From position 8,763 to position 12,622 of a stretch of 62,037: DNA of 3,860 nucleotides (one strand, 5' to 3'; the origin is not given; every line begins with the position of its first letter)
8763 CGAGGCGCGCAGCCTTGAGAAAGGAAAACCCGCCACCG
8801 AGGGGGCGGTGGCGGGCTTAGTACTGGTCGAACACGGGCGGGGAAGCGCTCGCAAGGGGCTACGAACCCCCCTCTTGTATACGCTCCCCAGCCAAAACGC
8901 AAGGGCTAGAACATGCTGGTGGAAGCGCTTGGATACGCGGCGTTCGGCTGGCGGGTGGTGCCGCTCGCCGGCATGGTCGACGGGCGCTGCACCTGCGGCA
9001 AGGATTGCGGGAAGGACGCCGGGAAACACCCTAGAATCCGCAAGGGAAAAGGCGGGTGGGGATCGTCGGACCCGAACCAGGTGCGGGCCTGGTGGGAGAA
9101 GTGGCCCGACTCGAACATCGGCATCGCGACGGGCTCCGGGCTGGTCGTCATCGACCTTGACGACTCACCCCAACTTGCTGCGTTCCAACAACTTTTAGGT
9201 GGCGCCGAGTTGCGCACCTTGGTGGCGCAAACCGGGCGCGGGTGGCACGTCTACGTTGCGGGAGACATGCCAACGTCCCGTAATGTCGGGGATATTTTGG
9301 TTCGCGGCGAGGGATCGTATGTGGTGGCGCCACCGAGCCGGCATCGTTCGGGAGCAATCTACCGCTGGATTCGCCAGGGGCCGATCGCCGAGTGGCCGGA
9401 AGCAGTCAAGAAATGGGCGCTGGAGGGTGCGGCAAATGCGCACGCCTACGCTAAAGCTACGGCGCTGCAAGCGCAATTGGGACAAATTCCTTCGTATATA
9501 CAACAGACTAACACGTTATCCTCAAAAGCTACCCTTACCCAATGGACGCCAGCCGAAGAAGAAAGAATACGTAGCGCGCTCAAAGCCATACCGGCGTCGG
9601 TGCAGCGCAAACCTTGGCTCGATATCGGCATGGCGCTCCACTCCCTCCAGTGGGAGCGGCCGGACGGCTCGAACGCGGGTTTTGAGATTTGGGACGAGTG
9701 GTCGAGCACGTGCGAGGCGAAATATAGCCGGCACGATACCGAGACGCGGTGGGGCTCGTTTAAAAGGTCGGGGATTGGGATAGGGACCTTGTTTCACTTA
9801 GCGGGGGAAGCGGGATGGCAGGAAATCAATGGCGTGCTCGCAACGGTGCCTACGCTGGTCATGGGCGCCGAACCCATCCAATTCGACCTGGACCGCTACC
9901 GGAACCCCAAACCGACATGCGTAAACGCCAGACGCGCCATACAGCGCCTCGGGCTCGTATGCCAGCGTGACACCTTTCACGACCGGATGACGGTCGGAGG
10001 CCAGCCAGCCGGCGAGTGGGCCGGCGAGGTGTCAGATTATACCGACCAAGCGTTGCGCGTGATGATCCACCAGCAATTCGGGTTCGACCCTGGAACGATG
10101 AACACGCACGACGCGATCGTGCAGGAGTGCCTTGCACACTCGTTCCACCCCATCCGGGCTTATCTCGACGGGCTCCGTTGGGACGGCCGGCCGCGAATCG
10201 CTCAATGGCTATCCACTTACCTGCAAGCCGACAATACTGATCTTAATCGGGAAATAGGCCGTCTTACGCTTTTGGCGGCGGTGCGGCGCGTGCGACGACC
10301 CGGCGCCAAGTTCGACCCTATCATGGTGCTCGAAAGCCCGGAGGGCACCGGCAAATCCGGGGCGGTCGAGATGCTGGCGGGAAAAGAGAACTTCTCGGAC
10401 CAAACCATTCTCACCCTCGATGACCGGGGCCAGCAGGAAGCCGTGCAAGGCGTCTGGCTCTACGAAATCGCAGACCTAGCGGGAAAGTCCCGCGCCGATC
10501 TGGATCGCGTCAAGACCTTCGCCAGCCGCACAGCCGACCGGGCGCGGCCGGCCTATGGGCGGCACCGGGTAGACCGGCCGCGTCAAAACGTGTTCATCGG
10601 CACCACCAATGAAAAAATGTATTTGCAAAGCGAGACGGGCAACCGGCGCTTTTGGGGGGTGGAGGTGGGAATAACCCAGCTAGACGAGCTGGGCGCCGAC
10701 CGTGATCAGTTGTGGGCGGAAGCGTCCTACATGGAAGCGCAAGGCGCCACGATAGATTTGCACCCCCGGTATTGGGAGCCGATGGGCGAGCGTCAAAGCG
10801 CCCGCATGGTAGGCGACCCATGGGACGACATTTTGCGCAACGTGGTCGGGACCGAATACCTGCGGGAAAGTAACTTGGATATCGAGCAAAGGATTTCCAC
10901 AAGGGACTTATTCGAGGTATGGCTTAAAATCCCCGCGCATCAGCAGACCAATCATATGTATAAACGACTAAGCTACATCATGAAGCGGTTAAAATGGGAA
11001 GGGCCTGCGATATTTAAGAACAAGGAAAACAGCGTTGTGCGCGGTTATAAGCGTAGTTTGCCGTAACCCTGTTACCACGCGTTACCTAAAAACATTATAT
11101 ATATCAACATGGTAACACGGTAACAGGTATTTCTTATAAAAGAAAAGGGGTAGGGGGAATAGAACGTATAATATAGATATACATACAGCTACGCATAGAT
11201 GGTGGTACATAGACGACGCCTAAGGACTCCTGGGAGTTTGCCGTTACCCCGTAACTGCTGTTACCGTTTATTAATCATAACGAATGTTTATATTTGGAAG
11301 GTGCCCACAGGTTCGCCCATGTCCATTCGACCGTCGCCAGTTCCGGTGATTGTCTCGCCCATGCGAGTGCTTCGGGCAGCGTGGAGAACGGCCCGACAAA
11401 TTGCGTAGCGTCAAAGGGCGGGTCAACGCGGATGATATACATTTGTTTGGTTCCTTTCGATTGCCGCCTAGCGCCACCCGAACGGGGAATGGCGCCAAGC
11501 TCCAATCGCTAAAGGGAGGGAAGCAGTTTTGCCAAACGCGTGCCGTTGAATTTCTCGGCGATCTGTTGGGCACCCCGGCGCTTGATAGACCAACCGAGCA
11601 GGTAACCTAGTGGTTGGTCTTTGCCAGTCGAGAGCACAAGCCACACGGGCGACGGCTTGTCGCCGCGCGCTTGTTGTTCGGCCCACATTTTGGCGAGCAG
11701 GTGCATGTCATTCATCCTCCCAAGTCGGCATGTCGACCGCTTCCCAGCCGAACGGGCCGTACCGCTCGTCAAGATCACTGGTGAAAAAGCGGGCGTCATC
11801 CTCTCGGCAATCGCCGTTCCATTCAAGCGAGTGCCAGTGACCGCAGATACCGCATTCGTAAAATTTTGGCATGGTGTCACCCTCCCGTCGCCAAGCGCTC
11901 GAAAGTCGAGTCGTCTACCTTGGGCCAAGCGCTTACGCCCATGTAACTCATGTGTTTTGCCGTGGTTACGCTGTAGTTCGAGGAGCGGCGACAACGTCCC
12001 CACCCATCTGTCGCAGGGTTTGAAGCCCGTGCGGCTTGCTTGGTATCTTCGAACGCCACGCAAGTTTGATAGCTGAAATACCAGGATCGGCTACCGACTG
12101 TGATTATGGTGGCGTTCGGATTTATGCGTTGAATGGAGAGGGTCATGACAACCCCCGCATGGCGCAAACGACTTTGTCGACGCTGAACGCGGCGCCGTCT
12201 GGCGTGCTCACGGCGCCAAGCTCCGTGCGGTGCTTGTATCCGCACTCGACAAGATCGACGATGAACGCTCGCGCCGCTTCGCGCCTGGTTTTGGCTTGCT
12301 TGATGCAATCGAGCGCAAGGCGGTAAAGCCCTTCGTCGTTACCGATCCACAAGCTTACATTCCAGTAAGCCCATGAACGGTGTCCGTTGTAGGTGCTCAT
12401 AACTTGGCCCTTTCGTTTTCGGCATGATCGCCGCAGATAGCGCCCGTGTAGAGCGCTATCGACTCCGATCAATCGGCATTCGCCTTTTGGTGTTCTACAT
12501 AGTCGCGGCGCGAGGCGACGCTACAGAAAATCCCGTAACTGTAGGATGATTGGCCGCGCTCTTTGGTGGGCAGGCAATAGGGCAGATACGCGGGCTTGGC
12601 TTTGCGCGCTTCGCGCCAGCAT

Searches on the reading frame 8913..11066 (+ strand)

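Call 29: search_protein_families(library=pfam, proteins=[window:8913-11066:+], max_evalue=0.01)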
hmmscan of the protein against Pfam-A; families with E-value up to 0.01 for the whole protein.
window:8913-11066:+ (717 aa): 4 families
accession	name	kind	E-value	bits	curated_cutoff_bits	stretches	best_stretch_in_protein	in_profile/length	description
PF05272.17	VapE-like_dom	-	1.4e-61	208.2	25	1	418-631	1-215/217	Virulence-associated protein E-like domain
PF09250.16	Prim-Pol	-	1.1e-31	110.9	22.8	1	5-163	1-157/158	Bifunctional DNA primase/polymerase, N-terminal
PF08707.16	PriCT_2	-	4.6e-19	69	22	1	219-297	1-77/77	Primase C terminal 2 (PriCT-2)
PF19263.5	DUF5906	-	0.008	17.3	27.6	0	474-579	2-114/114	Family of unknown function (DUF5906)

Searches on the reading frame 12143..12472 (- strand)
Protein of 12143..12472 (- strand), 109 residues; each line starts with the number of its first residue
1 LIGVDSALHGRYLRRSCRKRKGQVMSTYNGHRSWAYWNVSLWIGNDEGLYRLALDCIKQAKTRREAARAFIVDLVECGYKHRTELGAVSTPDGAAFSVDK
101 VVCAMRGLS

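Call 74: search_protein_families(library=pfam, proteins=[window:12143-12472:-], max_evalue=0.01)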
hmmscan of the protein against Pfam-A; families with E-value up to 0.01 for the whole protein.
window:12143-12472:- (109 aa): 1 family
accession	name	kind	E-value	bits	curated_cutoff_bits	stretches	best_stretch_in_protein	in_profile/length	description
PF23907.1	DUF7249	-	3e-13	51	27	1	26-76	3-53/93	Family of unknown function (DUF7249)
